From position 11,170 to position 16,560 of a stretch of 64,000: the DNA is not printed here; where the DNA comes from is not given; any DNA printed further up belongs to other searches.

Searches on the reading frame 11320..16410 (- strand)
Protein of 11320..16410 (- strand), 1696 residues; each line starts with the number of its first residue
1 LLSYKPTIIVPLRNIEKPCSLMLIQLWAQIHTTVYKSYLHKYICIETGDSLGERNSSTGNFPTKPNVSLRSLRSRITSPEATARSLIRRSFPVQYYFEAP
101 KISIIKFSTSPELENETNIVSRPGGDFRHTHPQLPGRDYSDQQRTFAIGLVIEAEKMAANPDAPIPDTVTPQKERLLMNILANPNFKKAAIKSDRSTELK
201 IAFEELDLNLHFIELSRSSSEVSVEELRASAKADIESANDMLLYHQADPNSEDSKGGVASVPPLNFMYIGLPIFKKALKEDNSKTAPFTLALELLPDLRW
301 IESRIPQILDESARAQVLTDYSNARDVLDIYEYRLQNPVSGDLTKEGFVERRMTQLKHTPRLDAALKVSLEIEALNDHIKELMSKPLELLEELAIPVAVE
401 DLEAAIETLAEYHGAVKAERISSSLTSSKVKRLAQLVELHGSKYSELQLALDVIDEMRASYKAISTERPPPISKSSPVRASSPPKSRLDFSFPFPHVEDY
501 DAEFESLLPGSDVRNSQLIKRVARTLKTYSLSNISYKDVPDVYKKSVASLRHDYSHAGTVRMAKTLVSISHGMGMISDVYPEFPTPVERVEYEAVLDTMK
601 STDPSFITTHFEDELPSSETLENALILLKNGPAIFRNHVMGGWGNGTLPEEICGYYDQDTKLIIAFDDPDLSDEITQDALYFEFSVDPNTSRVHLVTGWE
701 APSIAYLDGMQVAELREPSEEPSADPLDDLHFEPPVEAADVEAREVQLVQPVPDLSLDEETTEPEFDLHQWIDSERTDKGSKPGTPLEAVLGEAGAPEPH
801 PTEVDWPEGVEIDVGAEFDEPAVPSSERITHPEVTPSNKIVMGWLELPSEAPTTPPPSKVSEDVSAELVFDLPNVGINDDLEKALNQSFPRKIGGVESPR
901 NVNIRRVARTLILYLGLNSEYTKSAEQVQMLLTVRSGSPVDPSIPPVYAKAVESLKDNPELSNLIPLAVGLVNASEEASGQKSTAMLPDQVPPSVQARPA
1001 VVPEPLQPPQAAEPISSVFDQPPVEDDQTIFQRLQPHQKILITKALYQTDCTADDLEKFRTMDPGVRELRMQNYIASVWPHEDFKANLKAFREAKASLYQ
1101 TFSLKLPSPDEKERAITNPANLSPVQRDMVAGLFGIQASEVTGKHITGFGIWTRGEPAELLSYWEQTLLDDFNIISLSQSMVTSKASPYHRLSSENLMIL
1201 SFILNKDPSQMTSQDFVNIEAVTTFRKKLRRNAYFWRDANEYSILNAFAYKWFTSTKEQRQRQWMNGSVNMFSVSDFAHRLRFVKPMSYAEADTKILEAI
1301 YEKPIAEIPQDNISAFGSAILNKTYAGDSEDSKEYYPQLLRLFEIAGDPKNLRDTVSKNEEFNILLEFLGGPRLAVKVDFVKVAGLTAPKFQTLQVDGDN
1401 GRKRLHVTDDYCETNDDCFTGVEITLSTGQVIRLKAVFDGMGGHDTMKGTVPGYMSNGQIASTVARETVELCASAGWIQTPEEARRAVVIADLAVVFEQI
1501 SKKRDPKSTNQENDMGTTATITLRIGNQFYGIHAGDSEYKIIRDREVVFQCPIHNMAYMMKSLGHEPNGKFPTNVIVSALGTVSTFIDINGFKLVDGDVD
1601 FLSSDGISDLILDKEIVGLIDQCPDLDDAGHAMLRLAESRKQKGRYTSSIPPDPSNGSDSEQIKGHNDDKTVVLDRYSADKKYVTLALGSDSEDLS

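Call 3: search_protein_families(library=pfam, proteins=[window:11320-16410:-], max_evalue=1)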
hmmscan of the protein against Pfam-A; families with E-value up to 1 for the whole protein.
window:11320-16410:- (1696 aa): 1 family
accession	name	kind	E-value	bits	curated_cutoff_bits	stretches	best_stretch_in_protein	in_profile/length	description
PF00481.26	PP2C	-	0.00086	19.5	20.3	1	1491-1547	79-132/255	Protein phosphatase 2C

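Call 10: search_protein_families(library=ncbifam, proteins=[window:11320-16410:-], max_evalue=1)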
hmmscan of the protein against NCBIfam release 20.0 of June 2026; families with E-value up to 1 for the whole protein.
window:11320-16410:- (1696 aa): 2 families
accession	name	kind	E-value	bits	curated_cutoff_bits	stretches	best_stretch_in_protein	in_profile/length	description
NF033484.1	Stp1_PP2C_phos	equivalog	3.5e-17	62.7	230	1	1414-1640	10-220/232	Stp1/IreP family PP2C-type Ser/Thr phosphatase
NF011149.0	PRK14559.1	equivalog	0.00068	18.5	374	1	1398-1543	378-510/642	serine/threonine phosphatase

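Call 52: search_protein_families(library=padloc, proteins=[window:11320-16410:-], max_evalue=0.01)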
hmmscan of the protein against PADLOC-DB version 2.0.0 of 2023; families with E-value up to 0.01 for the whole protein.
window:11320-16410:- (1696 aa): 0 families

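Call 91: search_solved_structures(query=window:11320-16410:-, max_evalue=0.01)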
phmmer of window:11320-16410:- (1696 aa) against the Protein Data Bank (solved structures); distinct sequences matched with E-value up to 0.01: 11.
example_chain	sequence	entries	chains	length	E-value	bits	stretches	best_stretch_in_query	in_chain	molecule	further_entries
2pk0_A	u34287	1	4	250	1.1e-06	29.6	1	1459-1641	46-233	Serine/threonine protein phosphatase Stp1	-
6ae9_A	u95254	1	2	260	0.00078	20.1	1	1579-1640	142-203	Probable protein phosphatase 2C 1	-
1txo_A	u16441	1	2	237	0.001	19.7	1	1513-1637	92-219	Putative Bacterial Enzyme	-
2cm1_A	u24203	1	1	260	0.0013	19.4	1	1513-1637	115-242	SERINE THREONINE PROTEIN PHOSPHATASE PSTP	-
6ihl_A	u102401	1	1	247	0.0041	17.7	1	1511-1647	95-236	Phosphorylated protein phosphatase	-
6ihu_A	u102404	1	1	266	0.0042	17.7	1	1511-1647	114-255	Phosphorylated protein phosphatase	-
6ihs_A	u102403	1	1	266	0.005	17.4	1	1511-1647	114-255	Phosphorylated protein phosphatase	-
6ihw_A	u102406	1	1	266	0.005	17.4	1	1511-1647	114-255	Phosphorylated protein phosphatase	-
6ihr_A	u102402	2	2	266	0.005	17.4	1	1511-1647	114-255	Phosphorylated protein phosphatase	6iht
6ihv_A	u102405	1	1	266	0.005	17.4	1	1511-1647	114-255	Phosphorylated protein phosphatase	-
5f1m_A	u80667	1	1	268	0.0052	17.4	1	1511-1647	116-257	Phosphorylated protein phosphatase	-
